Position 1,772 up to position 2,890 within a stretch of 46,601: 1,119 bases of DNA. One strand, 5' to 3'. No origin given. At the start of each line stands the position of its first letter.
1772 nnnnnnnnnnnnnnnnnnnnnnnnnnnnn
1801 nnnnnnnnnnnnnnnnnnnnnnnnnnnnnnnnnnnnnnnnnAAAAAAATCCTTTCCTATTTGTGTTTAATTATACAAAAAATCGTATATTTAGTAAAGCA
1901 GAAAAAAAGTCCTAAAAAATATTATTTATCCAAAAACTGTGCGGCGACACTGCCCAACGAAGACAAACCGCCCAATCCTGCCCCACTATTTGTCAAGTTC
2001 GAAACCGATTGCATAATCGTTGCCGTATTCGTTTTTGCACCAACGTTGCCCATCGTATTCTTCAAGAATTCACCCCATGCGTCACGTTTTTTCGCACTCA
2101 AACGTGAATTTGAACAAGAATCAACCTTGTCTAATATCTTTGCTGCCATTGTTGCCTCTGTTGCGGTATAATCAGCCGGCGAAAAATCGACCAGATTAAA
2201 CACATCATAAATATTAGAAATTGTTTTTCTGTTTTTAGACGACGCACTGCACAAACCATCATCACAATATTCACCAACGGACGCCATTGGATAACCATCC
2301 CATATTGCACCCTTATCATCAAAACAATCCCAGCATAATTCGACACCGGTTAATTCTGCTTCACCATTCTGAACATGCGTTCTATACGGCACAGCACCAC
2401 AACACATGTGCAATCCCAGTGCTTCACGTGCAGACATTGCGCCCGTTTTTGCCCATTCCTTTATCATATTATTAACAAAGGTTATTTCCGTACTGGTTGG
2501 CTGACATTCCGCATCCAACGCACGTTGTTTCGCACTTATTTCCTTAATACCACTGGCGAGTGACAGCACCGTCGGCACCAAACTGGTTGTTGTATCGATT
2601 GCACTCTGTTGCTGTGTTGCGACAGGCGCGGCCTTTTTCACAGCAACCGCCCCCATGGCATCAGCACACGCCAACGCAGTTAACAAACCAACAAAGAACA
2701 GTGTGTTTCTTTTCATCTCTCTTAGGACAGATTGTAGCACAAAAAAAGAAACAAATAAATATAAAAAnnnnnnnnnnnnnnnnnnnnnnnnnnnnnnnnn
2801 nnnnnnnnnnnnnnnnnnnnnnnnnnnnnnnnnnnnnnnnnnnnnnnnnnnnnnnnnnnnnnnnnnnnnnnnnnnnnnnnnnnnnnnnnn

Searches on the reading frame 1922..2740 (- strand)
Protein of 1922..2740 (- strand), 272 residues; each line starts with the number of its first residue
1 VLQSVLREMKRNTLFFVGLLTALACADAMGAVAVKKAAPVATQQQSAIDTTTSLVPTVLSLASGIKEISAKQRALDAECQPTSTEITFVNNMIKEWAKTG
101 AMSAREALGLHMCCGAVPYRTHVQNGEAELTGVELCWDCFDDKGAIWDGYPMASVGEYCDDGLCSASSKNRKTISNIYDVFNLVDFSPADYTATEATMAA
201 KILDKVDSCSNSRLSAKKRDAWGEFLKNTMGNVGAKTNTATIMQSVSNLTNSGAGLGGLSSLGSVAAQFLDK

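Call 18: search_protein_families(library=pfam, proteins=[window:1922-2740:-], max_evalue=1)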
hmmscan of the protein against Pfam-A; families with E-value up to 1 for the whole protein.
window:1922-2740:- (272 aa): 3 families
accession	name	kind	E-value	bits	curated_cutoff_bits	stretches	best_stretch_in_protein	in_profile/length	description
PF24734.1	DUF7685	-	0.045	14.1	27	1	113-142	4-34/43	Domain of unknown function (DUF7685)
PF12911.12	OppC_N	-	0.13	12.6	23.9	0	2-21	3-22/53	N-terminal TM domain of oligopeptide transport permease C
PF06320.18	GCN5L1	-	0.22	12.2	23.9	1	44-99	20-76/114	GCN5-like protein 1 (GCN5L1)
